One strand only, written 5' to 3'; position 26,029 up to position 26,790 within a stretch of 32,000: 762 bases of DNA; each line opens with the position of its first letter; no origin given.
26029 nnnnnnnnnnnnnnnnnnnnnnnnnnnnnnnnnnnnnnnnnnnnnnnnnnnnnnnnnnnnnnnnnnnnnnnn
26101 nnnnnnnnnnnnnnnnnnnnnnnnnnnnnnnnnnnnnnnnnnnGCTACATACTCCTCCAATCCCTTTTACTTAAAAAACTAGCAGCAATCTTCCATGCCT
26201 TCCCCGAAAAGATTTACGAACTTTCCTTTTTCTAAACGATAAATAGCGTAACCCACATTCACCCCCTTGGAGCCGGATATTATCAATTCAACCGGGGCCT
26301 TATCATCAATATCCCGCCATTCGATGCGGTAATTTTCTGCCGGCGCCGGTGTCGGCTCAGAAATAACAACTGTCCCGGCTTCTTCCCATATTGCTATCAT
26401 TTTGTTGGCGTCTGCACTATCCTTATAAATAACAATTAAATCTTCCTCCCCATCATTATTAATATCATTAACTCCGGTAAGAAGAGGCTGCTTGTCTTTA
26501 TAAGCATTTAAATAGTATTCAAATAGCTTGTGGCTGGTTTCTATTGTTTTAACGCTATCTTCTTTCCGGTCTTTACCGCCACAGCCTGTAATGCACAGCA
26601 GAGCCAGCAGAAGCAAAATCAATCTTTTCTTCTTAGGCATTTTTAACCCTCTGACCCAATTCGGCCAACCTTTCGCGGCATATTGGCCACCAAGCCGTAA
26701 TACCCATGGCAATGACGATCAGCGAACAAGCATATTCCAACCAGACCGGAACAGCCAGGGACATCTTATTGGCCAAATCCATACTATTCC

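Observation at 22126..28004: Eight-gene operon joining an ABC importer, an efflux-type permease, a thioredoxin-fold protein, a Cys-Cys-COOH lipoprotein and a DsrE-like protein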

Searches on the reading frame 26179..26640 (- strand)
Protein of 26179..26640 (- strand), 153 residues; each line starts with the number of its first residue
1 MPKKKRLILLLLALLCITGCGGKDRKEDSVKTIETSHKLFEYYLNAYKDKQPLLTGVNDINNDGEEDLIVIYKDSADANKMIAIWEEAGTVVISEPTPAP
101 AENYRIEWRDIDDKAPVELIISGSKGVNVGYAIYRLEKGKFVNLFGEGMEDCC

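Call 3: search_protein_families(library=ncbifam, proteins=[window:26179-26640:-], max_evalue=0.01)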
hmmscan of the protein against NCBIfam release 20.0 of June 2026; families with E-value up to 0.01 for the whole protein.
window:26179-26640:- (153 aa): 3 families
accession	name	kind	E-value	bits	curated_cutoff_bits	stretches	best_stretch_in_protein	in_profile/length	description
NF040734.1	CC-COOH_SaoC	equivalog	4.1e-50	169.4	80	1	8-153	3-148/148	Cys-Cys-COOH (seleno)protein SaoC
NF047408.1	SA0632_fam_LP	equivalog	0.0011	18.5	70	1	4-39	2-40/68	SA0632 family lipoprotein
NF041193.1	lipo_SP0191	subfamily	0.0048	16.9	75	1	4-36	2-34/190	SP0191 family lipoprotein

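Call 4: search_protein_families(library=pfam, proteins=[window:26179-26640:-], max_evalue=0.01)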
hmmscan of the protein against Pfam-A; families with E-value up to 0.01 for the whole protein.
window:26179-26640:- (153 aa): 0 families

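Call 45: find_homologous_proteins(query=window:26179-26640:-, max_evalue=0.00001)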
Query window:26179-26640:- (153 aa): 75 proteins with E <= 0.00001 among 144 candidates.
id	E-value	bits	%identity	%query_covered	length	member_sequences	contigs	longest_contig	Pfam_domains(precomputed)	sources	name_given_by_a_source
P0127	4.3e-92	324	95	100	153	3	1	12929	-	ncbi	ncbi:MAG: Cys-Cys-COOH (seleno)protein SaoC [Syntrophomonas sp.]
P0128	3.1e-71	256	72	100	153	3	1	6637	-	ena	-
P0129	6.2e-70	252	74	98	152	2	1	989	-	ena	-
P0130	1.8e-69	250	71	100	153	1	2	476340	-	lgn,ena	-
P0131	2.5e-69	250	71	100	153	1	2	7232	-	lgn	-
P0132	4.3e-69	249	71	98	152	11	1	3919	-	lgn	-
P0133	1.1e-68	248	71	98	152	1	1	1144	-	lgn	-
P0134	2.7e-68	247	74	100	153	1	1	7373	-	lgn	-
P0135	3.2e-68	246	74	100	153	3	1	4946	-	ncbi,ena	-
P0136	4.0e-68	246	71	98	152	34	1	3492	-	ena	-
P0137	6.5e-68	245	73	100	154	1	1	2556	-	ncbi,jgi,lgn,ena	-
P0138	4.0e-67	243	70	98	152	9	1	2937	-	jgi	-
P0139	2.7e-66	240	71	100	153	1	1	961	-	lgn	-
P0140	7.8e-66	239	70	100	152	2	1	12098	-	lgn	-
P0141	1.4e-65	238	70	100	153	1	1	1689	-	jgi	-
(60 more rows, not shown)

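Call 56: predict_structure(alignment_id=A2)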
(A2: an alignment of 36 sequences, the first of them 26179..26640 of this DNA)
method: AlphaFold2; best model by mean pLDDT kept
length: 153 residues; sequences in the alignment: 36
mean_pLDDT: 86.0   pTM: 0.75
mean pLDDT of the five models: 86.0, 85.2, 85.2, 84.0, 82.4
residues with pLDDT >= 90: 110; 70-90: 12; 50-70: 20; < 50: 11
segments of 3 or more residues with pLDDT < 50: 21-29
pLDDT, mean of each block of 10 residues (from residue 1): 56 56 43 90 96 96 95 96 96 97 95 88 97 94 94 92
secondary structure, 60 per line:
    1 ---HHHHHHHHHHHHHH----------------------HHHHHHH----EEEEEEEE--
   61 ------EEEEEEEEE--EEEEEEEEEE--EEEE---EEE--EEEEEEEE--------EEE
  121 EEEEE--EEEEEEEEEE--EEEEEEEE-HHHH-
elements in order: H4-17 H40-46 E51-58 E67-75 E78-87 E90-93 E97-99 E102-109 E118-125 E128-137 E140-147 H149-152

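Call 63: fold_search(model_id=the predicted structure, library=pdb)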
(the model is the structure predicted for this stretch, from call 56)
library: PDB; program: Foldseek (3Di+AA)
matches with E <= 10: 563; with E <= 0.001: 0
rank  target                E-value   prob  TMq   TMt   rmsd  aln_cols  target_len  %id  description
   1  8dey_B                6.9e-02  1.00  0.44  0.10   4.3       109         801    9  Ternary complex structure of Cereblon-DDB1 bound to IKZF2(ZF2,3) and the molecular glue DKY709 (released 2023-03-08)
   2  3v4p_A                7.3e-02  1.00  0.47  0.14   3.8       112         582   14  crystal structure of a4b7 headpiece complexed with Fab ACT-1 (released 2012-01-11)
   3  9p96_A                8.1e-02  1.00  0.46  0.14   3.4       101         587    6  CryoEM structure of the apo integrin alpha4beta7 (released 2025-09-24)
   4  2w20_B                8.1e-02  0.97  0.42  0.16   4.9       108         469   14  Structure of the catalytic domain of the native NanA sialidase from Streptococcus pneumoniae (released 2008-12-23)
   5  3v4p_C                8.6e-02  1.00  0.47  0.14   3.8       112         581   14  crystal structure of a4b7 headpiece complexed with Fab ACT-1 (released 2012-01-11)
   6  2ya7_A                1.1e-01  0.97  0.42  0.16   4.4       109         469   16  Crystal structure of Streptococcus pneumoniae NanA (TIGR4) in complex with Zanamivir (released 2011-04-27)
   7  9j6k_A                1.2e-01  0.99  0.44  0.07   4.2       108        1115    9  HBx complexed with DDB1 (released 2025-06-04)
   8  9saf_A                1.4e-01  0.99  0.44  0.10   4.5       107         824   10  Ternary PROTAC-mediated complex of BRD4-BD1/CRBN/DDB1 and JQ1-AcQ bifunctional degrader (released 2025-10-01)
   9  9lu1_S                1.4e-01  0.98  0.43  0.07   4.5       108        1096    8  protein structure of DDB1-DDA1-DET1-Ube2e2 bound to COP1 dimer (released 2026-01-28)
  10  9j6j                  1.5e-01  0.99  0.44  0.07   4.4       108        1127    9  HBx fused DDB1 4M mutant (released 2025-06-04)
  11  4buj_H                1.5e-01  0.77  0.34  0.18   5.4       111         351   14  Crystal structure of the S. cerevisiae Ski2-3-8 complex (released 2013-08-28)
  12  4buj_D                1.5e-01  0.75  0.33  0.17   6.0       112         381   13  Crystal structure of the S. cerevisiae Ski2-3-8 complex (released 2013-08-28)
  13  9ltj_B                1.7e-01  0.98  0.43  0.10   4.7       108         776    8  Cryo-EM structure of DDB1-DDA1-DET1 complex (released 2026-01-28)
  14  4a0k_C                1.7e-01  0.98  0.43  0.07   4.7       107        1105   10  STRUCTURE OF DDB1-DDB2-CUL4A-RBX1 BOUND TO A 12 BP ABASIC SITE CONTAINING DNA-DUPLEX (released 2011-12-14)
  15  4neh_A                1.8e-01  0.98  0.46  0.08   3.4       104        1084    9  An internal ligand-bound, metastable state of a leukocyte integrin, aXb2 (released 2014-01-15)
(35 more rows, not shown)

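Call 67: search_protein_families(library=pfam, proteins=[window:26179-26640:-], max_evalue=1)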
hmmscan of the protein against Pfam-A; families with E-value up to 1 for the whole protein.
window:26179-26640:- (153 aa): 4 families
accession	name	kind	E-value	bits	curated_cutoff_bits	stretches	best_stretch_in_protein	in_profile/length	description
PF13517.12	FG-GAP_3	-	0.011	16.8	26.9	1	59-112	1-52/61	FG-GAP-like repeat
PF23167.1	DUF7057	-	0.052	14.1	27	1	53-96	42-85/130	Domain of unknown function (DUF7057)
PF01839.29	FG-GAP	-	0.12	12.8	22.1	1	57-74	8-24/37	FG-GAP repeat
PF01099.22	Uteroglobin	-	0.16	12.8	24.8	1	7-51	7-53/90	Uteroglobin family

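Call 84: search_protein_representatives(alignment_id=A2)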
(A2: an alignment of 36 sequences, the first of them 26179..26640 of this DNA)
Query: 36 sequences, 161 profile positions. Proteins with E-value up to 0.001 (for the whole library): 2460; up to 1e-10: 367; up to 1e-30: 66. The best 150 are listed.
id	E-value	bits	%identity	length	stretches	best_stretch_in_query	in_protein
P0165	1.1e-65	236.3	-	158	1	1-161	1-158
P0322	1.6e-49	183.8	-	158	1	7-161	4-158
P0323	1.8e-46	173.9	-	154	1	4-161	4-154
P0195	4.7e-46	172.5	-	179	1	27-161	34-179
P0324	5.9e-46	172.2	-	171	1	8-161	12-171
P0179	5.7e-45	169.0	-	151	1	10-161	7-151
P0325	1.6e-44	167.5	-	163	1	3-161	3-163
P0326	1.7e-44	167.5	-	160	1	1-161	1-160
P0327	2.9e-44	166.7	-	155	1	1-161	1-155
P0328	6.9e-44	165.5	-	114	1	49-161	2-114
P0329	8.0e-44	165.3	-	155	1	1-161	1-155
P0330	2.7e-43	163.5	-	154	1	12-161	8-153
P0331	2.6e-42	160.4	-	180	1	5-161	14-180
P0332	4.8e-42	159.5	-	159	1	8-161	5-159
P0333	5.2e-42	159.4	-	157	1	8-161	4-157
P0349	4.2e-37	143.4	-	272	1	41-161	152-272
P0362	3.0e-34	134.2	-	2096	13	63-133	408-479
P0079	1.1e-33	132.3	-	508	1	4-161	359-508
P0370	5.8e-33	130.0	-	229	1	9-161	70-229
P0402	8.7e-25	103.4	-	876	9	62-132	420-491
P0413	3.6e-23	98.1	-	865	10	64-135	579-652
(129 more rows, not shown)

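Call 85: search_protein_families(library=pfam, proteins=[P0402, P0413, P0362, P0349, P0370], max_evalue=0.001)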
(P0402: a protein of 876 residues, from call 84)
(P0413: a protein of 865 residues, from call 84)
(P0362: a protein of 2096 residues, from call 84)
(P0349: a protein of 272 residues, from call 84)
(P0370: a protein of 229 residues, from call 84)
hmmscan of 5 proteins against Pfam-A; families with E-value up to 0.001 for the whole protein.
P0402 (876 aa): 6 families
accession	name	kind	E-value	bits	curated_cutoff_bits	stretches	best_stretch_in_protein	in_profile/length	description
PF13517.12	FG-GAP_3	-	1.9e-69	230.6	26.9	12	477-541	1-61/61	FG-GAP-like repeat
PF18962.6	Por_Secre_tail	-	2.1e-16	60.4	27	1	803-871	1-71/75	Secretion system C-terminal sorting domain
PF01839.29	FG-GAP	-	1.2e-12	47.8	22.1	0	525-541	4-20/37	FG-GAP repeat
PF01975.23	SurE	-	8.8e-09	35.9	22.1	0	611-654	57-97/189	Survival protein SurE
PF16743.10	PliI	-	2.4e-06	27.7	27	0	630-651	59-80/123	Periplasmic lysozyme inhibitor of I-type lysozyme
PF11589.14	DUF3244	-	5.3e-05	23.6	25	1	811-868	30-89/96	Domain of unknown function (DUF3244)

P0413 (865 aa): 6 families
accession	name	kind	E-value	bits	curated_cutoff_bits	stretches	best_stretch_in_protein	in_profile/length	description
PF13517.12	FG-GAP_3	-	9.2e-86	282.8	26.9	13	688-752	1-61/61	FG-GAP-like repeat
PF01839.29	FG-GAP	-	1.9e-31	107.9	22.1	0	472-502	3-27/37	FG-GAP repeat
PF18962.6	Por_Secre_tail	-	4.6e-14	52.9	27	1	788-864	2-75/75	Secretion system C-terminal sorting domain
PF14779.12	BBS1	-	5.4e-09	36.3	27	0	413-444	12-43/254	Ciliary BBSome complex subunit 1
PF16743.10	PliI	-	2e-08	34.4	27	0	266-291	61-86/123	Periplasmic lysozyme inhibitor of I-type lysozyme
PF12256.14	TcdB_toxin_midN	-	9.6e-07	28.7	24.8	0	737-759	30-52/181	Insecticide toxin TcdB middle/N-terminal region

P0362 (2096 aa): 3 families
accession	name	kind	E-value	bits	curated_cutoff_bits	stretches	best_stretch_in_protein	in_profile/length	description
PF13517.12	FG-GAP_3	-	2.2e-142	464.2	26.9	25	1662-1724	1-60/61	FG-GAP-like repeat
PF01839.29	FG-GAP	-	6.9e-64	211.4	22.1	1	747-766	2-21/37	FG-GAP repeat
PF01833.30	TIG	-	3.7e-36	123.4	20.9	4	154-229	2-83/84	IPT/TIG domain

P0349 (272 aa): 1 family
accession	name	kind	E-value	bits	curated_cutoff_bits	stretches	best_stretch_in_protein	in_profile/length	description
PF03773.19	ArsP_1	-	6.2e-13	49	32.3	1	1-71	223-293/294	Predicted permease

P0370 (229 aa): 0 families

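Call 86: search_protein_families(library=ncbifam, proteins=[P0349, P0370], max_evalue=0.00001)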
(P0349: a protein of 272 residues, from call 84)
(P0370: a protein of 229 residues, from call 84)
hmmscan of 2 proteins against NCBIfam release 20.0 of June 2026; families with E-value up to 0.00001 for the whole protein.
P0349 (272 aa): 3 families
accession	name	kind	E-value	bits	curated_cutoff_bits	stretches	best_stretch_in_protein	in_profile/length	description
NF040736.1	efflux_SaoE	equivalog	5.2e-47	160.8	325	1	1-126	225-350/352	efflux transporter SaoE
NF040734.1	CC-COOH_SaoC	equivalog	4.4e-40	136.8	80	1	152-272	28-148/148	Cys-Cys-COOH (seleno)protein SaoC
NF033936.1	CuZnOut_SO0444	equivalog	5e-16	58.8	300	1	1-86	240-325/351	SO_0444 family Cu/Zn efflux transporter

P0370 (229 aa): 1 family
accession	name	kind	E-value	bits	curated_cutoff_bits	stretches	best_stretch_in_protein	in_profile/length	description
NF040734.1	CC-COOH_SaoC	equivalog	2.7e-40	137.5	80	1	73-229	4-148/148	Cys-Cys-COOH (seleno)protein SaoC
